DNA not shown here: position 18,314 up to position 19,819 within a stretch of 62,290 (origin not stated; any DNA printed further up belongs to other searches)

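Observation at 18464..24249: Two different ATP-grasp-type ligases flanked by an M61-PDZ metallopeptidase, a membrane protein and a serine esterase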

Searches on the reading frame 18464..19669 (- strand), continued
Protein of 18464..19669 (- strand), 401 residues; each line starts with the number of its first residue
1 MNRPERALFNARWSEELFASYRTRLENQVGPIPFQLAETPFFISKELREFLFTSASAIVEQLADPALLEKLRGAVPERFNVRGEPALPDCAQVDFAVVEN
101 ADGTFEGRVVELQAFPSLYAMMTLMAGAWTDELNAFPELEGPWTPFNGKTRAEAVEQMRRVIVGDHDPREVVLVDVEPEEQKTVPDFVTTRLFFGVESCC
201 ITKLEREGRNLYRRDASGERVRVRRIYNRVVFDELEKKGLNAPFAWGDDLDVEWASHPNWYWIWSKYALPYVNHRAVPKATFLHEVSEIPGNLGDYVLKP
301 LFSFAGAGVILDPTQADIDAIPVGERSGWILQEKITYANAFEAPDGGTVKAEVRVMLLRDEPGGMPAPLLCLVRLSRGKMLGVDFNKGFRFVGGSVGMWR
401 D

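Call 26: search_solved_structures(query=A1, max_evalue=10, show_alignments=3)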
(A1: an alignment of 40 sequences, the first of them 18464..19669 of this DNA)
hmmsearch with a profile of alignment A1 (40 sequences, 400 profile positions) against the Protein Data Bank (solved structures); distinct sequences matched with E-value up to 10: 9.
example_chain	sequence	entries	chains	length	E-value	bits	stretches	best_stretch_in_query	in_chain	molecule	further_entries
28ye_N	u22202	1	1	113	0.059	15.5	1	147-228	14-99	Large ribosomal subunit protein uL23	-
24yw_T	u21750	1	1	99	0.27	13.3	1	178-230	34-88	Large ribosomal subunit protein uL23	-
6wbt_A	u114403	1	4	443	0.29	13.2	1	138-195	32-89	cellulase IBT99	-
6v39_S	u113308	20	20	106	0.36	12.9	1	160-227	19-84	50S ribosomal protein L23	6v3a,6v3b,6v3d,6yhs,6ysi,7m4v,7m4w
7ase_i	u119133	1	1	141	0.42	12.7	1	10-100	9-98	40S ribosomal protein S17, putative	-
4v8m_AL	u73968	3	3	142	0.43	12.6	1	10-99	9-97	40S RIBOSOMAL PROTEIN S17, PUTATIVE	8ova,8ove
5myj_AQ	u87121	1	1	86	0.58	12.2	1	308-372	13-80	30S ribosomal protein S17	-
8gao_G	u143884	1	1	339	0.64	12.1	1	270-358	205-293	DNA primase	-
8dvf_H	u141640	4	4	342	0.65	12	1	270-358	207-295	DNA primase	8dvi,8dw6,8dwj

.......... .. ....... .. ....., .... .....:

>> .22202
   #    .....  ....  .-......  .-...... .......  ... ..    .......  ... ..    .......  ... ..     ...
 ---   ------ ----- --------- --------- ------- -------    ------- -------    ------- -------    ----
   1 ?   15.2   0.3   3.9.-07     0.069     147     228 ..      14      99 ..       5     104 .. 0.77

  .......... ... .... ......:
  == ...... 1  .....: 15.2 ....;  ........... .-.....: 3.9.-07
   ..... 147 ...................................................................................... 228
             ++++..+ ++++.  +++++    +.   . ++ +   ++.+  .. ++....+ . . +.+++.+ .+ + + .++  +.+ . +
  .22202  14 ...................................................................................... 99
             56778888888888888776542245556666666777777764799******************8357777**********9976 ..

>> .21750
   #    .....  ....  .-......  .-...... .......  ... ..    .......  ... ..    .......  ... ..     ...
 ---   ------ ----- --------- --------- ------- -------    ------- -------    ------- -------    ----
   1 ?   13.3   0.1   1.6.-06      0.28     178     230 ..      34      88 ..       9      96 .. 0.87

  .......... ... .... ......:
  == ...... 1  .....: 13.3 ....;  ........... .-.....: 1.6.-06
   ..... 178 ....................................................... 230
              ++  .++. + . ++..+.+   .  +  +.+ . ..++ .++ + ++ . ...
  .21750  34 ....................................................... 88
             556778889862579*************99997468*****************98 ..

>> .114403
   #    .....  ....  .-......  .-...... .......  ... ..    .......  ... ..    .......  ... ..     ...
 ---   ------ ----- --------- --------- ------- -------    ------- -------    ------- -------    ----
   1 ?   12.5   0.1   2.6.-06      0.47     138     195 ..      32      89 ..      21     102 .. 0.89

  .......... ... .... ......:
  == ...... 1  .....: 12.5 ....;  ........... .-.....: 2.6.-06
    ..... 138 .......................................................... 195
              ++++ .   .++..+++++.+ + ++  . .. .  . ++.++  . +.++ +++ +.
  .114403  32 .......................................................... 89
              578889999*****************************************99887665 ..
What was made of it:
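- On Pfam GSP_synth (PF03738), CP_ATPgrasp_1/2 (PF04174, PF14403), GSH_synth_ATP: The family profile against PDB sequences finds nothing (call 26).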

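Call 28: search_protein_families(library=pfam, proteins=[L006:12314-13294:-, L006:13380-14465:-, L006:5876-6886:+, L065:8744-9820:+, L065:6283-7296:+, window:18464-19669:-], max_evalue=10)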
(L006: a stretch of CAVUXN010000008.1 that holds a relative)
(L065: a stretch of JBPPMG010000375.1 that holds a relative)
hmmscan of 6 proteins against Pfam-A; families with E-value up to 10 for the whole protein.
L006:12314-13294:- (326 aa): 2 families
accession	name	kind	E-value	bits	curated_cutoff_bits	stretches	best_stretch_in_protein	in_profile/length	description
PF07478.18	Dala_Dala_lig_C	-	0.036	14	24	1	134-170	31-67/204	D-ala D-ala ligase C-terminus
PF02786.22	CPSase_L_D2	-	0.042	13.8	19.8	1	134-174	33-73/211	Carbamoyl-phosphate synthase L chain, ATP binding domain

L006:13380-14465:- (361 aa): 1 family
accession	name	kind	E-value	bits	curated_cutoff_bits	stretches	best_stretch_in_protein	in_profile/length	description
PF00117.34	GATase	-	0.032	14.3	22.8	1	260-275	160-173/190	Glutamine amidotransferase class-I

L006:5876-6886:+ (336 aa): 0 families

L065:8744-9820:+ (358 aa): 0 families

L065:6283-7296:+ (337 aa): 4 families
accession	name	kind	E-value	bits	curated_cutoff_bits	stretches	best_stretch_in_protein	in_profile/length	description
PF02786.22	CPSase_L_D2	-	0.029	14.3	19.8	1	154-202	29-77/211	Carbamoyl-phosphate synthase L chain, ATP binding domain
PF18299.6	R2K_2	-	0.058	13.7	26.2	1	163-233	19-89/147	ATP-grasp domain, R2K clade family 2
PF07478.18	Dala_Dala_lig_C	-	0.19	11.6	24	1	155-235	28-109/204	D-ala D-ala ligase C-terminus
PF13535.11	ATP-grasp_4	-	0.25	11.4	27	1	163-202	2-41/160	ATP-grasp domain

window:18464-19669:- (401 aa): 0 families

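Call 29: search_solved_structures(query=L006:12314-13294:-, max_evalue=1)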
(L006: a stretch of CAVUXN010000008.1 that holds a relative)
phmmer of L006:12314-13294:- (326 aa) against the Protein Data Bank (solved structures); distinct sequences matched with E-value up to 1: 20.
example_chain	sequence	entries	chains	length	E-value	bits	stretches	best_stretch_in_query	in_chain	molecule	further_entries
3r23_A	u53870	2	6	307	0.00057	22.2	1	138-273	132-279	D-alanine--D-alanine ligase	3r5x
1ulz_A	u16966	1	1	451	0.0025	20.1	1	122-173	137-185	pyruvate carboxylase n-terminal domain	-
3ouu_A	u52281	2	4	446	0.027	16.7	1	133-178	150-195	Biotin carboxylase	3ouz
5nrh_A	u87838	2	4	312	0.032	16.4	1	93-225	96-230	D-alanine--D-alanine ligase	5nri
4egq_A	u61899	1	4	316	0.033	16.4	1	93-225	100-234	D-alanine--D-alanine ligase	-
8hz5_A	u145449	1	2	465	0.035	16.3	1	111-168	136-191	Biotin carboxylase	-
7kct_A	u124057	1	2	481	0.042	16.1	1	130-171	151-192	2-oxoglutarate carboxylase small subunit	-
7kbl_A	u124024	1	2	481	0.042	16.1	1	130-171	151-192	2-oxoglutarate carboxylase small subunit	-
2yl2_A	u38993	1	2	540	0.054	15.7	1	134-170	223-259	ACETYL-COA CARBOXYLASE 1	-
7kc7_A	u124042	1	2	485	0.055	15.7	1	130-171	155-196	2-oxoglutarate carboxylase small subunit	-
5csk_A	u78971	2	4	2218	0.072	15.3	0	128-173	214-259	Acetyl-CoA carboxylase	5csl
4eg0_A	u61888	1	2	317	0.13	14.4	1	93-210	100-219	D-alanine--D-alanine ligase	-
8xkz_C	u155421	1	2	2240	0.21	13.8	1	134-170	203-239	Acetyl-CoA carboxylase 1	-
1w93_A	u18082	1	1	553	0.22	13.7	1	128-173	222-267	ACETYL-COENZYME A CARBOXYLASE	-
1w96_A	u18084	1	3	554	0.22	13.7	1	128-173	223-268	ACETYL-COENZYME A CARBOXYLASE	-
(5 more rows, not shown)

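Call 30: search_solved_structures(query=L065:8744-9820:+, max_evalue=1)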
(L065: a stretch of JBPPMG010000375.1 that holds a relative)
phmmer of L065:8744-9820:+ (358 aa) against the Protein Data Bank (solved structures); distinct sequences matched with E-value up to 1: 0.

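Call 35: search_protein_families(library=pfam, proteins=[P0131, P0133, P0137, P0140, P0168, P0186, P0121, P0122, P0238, P0269], max_evalue=0.01)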
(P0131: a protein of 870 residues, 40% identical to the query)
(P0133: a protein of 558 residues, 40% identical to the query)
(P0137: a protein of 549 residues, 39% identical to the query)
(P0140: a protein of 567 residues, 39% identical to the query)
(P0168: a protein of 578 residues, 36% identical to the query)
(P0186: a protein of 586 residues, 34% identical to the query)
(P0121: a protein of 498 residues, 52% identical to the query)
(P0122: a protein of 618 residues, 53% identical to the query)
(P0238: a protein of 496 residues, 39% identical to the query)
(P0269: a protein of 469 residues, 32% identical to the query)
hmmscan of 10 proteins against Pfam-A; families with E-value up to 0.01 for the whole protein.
P0131 (870 aa): 1 family
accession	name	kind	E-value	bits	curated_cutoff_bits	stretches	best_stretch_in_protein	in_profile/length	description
PF00474.23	SSF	-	7.8e-37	127.5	22.8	1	32-413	1-406/406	Sodium:solute symporter family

P0133 (558 aa): 0 families

P0137 (549 aa): 0 families

P0140 (567 aa): 0 families

P0168 (578 aa): 0 families

P0186 (586 aa): 0 families

P0121 (498 aa): 0 families

P0122 (618 aa): 0 families

P0238 (496 aa): 0 families

P0269 (469 aa): 0 families

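Call 51: search_protein_families(library=ncbifam, proteins=[L006:12314-13294:-, L006:13380-14465:-, L006:5876-6886:+, L065:8744-9820:+, L006:11211-12317:-, L006:14368-15522:+], max_evalue=0.01)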
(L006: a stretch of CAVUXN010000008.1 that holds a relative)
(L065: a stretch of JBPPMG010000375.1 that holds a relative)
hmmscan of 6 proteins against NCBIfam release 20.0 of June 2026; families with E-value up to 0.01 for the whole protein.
L006:12314-13294:- (326 aa): 9 families
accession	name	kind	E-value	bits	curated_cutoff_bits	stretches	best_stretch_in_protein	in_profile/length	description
TIGR00768.1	rimK_fam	subfamily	7.8e-09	35.3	143.4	1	40-198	41-188/276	RimK family alpha-L-glutamate ligase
TIGR02144.1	LysX_arch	equivalog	1.7e-07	30.7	275.6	1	72-200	72-190/281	lysine biosynthesis protein LysX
NF009402.0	PRK12767.1-1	equivalog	0.00048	19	218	1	132-185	141-196/329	carbamoyl phosphate synthase-like protein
NF009403.0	PRK12767.1-2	equivalog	0.0012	18.1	286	1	137-191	141-194/342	carbamoyl phosphate synthase-like protein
NF009406.0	PRK12767.1-5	equivalog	0.0048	16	271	1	138-187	147-194/327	carbamoyl phosphate synthase-like protein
NF011167.0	PRK14569.1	equivalog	0.0065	15.9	410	0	138-186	129-178/296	D-alanyl-alanine synthetase A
TIGR01205.1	D_ala_D_alaTIGR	subfamily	0.0073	15.3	245.65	0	135-208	142-216/318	D-alanine--D-alanine ligase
NF005525.0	PRK07178.1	equivalog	0.0083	14.8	768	0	133-171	145-183/471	acetyl-CoA carboxylase biotin carboxylase subunit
NF006286.0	PRK08462.1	equivalog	0.0085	15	740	0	132-176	147-191/445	acetyl-CoA carboxylase biotin carboxylase subunit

L006:13380-14465:- (361 aa): 0 families

L006:5876-6886:+ (336 aa): 6 families
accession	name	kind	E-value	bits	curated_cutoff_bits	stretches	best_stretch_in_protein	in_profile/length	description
NF000207.3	D_ala_D_ser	equivalog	0.00026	20.2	520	1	152-297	162-318/342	D-alanine--D-serine ligase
NF012214.1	D_ala_D_ser_VanC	exception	0.00046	19.4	650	1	109-295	137-322/350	D-alanine--D-serine ligase VanC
NF009554.0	PRK12999.1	equivalog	0.00061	17.7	965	0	151-192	148-189/1147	pyruvate carboxylase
NF005525.0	PRK07178.1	equivalog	0.0017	17.1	768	0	138-190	129-182/471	acetyl-CoA carboxylase biotin carboxylase subunit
TIGR00768.1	rimK_fam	subfamily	0.0031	16.9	143.4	1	62-218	41-188/276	RimK family alpha-L-glutamate ligase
NF002563.0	PRK02186.1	subfamily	0.0074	14.6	625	0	120-276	119-266/890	argininosuccinate lyase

L065:8744-9820:+ (358 aa): 0 families

L006:11211-12317:- (368 aa): 9 families
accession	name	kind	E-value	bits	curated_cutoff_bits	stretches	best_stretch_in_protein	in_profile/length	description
NF010039.0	PRK13515.1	equivalog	4e-149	496.4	371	1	4-368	8-373/378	carboxylate-amine ligase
NF010043.0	PRK13517.1-3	equivalog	1.2e-105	353.6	409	1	6-366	11-374/381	glutamate--cysteine ligase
TIGR02050.1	gshA_cyan_rel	subfamily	8.1e-92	307.6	176.4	1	7-293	1-287/287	YbdK family carboxylate-amine ligase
NF010041.0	PRK13517.1-1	subfamily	7.2e-80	269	332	1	7-366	6-366/368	glutamate--cysteine ligase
NF010042.0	PRK13517.1-2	equivalog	2.5e-78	263.5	427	1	6-363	11-369/376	glutamate--cysteine ligase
NF010044.0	PRK13517.1-4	equivalog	2.8e-76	256.9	437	1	6-363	14-369/372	glutamate--cysteine ligase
NF010045.0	PRK13518.1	equivalog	3.3e-73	246.7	395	1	6-363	13-358/360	glutamate--cysteine ligase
NF010040.1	PRK13516.1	equivalog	6.3e-72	242.7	425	1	5-357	9-360/369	YbdK family carboxylate-amine ligase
TIGR02048.1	gshA_cyano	equivalog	5.3e-18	65.1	249.05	1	52-364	40-360/376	glutamate--cysteine ligase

L006:14368-15522:+ (384 aa): 8 families
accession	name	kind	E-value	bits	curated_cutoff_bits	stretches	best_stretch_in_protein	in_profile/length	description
TIGR03921.1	T7SS_mycosin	equivalog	2.1e-26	92.9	278.75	2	298-379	207-289/353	type VII secretion-associated serine protease mycosin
TIGR03895.1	protease_PatA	subfamily_domain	6e-13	48.4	421.05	2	119-211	39-125/606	PatA/PatG family cyanobactin maturation protease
NF033595.1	denti_PrtP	equivalog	3.3e-12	45.8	300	1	307-375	430-502/606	dentilisin complex serine proteinase subunit PrtP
NF049966.1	QH_SP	equivalog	1.1e-09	37.9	165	1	122-204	72-142/219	subtilisin-like serine protease QhpE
NF042956.1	IteS_antiphage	equivalog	6.5e-06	24.7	900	1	311-354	486-534/747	S8 family anti-phage peptidase IteS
NF040809.1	germ_prot_CspBA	exception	1.9e-05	22.5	1250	1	81-185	723-826/1099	bifunctional germination protease/germinant receptor pseudoprotease CspBA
NF051851.1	AtpSerPepEprS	equivalog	0.00021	19.4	1700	1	307-375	291-363/988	autotransporter serine peptidase EprS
NF040808.2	CspC_non_triad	exception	0.0076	14.7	675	0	83-185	170-279/556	bile acid germinant receptor pseudoprotease CspC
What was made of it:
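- The extra ligase in related operons gives its best, sub-threshold NCBIfam hits to RimK and LysX (TIGR00768, E 8e-9, call 51).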

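Call 59: find_related_loci(query=A3, collection=metagenome_contigs, flank=8000)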
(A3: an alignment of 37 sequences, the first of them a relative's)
Query A3 (399 aa) in metagenome_contigs; peptide patterns used: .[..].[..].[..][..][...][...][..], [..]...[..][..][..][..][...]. (x = any residue, [..] = any of these).
600 stretches matched a pattern (row limit reached: there are more); 587 encode a relative of the query (tblastn E <= 1e-3); the best 80 are kept; 80 distinct loci.
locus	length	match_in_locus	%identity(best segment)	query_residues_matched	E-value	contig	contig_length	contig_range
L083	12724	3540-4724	54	1-397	2e-146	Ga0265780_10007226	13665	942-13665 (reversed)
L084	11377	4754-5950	52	1-399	3e-143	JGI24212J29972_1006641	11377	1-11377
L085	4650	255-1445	52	1-397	4e-144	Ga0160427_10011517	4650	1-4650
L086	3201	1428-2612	51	1-397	8e-148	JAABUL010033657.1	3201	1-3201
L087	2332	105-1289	51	1-397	4e-150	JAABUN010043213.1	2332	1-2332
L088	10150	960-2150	53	1-397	2e-140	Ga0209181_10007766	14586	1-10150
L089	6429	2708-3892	50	1-397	2e-139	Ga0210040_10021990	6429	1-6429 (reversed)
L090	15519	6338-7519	51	1-396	5e-139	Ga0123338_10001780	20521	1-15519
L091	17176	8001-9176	52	6-397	4e-138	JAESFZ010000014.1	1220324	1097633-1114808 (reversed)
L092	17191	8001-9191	52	1-397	1e-137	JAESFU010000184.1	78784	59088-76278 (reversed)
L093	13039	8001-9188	49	1-397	6e-136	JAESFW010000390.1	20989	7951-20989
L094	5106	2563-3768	50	1-397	1e-136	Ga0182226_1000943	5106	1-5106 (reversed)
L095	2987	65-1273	50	1-397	7e-141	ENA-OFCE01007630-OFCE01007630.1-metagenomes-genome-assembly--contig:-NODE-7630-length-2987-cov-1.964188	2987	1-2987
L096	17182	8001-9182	50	6-397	6e-133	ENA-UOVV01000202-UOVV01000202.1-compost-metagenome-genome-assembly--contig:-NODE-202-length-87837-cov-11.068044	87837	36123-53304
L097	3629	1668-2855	49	1-397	8e-136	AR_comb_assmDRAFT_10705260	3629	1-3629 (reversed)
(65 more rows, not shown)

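Call 62: list_cluster_members(proteins=[P0125, P0127, P0129, P0130, P0134, P0141, P0148, P0155, P0174, P0220])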
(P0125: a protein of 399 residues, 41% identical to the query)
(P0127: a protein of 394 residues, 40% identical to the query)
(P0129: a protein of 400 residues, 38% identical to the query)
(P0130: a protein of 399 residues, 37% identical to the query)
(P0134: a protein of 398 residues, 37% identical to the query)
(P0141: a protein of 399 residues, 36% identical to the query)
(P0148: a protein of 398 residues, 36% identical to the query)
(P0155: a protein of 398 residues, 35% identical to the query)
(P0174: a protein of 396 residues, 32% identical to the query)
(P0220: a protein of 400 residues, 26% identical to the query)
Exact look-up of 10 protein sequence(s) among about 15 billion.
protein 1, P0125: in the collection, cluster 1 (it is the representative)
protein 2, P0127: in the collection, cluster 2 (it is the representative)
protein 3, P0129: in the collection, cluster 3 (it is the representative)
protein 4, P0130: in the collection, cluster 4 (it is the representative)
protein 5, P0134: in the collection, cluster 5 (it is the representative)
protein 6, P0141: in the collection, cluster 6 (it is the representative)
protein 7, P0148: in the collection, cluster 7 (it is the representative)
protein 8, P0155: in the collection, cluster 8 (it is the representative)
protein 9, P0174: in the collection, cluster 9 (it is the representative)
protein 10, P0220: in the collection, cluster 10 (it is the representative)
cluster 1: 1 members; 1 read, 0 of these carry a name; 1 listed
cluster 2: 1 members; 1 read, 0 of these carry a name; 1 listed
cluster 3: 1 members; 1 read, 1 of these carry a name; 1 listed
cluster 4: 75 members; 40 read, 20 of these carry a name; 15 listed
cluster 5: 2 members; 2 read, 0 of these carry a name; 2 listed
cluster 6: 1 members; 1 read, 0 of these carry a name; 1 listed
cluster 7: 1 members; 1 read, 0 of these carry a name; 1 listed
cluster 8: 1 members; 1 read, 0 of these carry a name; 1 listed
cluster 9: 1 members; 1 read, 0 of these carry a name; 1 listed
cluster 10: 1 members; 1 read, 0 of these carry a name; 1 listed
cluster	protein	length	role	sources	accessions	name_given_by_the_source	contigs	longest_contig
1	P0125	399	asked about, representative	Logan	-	-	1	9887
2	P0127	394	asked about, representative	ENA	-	-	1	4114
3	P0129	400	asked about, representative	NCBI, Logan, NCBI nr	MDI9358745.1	MAG: hypothetical protein QM528_07345 [Phycisphaerales bacterium] | hypothetical protein [Phycisphaerales bacterium]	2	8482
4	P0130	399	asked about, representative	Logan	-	-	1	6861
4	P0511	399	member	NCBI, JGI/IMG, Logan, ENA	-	hypothetical protein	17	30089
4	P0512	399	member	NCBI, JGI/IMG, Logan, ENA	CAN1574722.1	hypothetical protein MCERE19_03633 [Spirosomataceae bacterium] | hypothetical protein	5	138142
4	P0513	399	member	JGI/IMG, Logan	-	hypothetical protein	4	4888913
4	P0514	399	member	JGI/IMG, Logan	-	hypothetical protein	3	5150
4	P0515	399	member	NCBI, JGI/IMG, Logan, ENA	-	hypothetical protein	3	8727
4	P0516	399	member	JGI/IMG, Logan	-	hypothetical protein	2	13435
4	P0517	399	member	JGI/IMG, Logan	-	hypothetical protein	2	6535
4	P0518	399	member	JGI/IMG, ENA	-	hypothetical protein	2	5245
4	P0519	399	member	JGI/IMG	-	hypothetical protein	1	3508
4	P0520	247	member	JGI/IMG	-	hypothetical protein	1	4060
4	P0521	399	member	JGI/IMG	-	hypothetical protein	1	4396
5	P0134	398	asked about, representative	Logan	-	-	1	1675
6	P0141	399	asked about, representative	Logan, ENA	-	-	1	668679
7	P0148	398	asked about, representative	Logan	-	-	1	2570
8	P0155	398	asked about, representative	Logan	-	-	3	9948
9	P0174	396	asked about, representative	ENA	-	-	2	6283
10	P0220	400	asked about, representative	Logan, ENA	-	-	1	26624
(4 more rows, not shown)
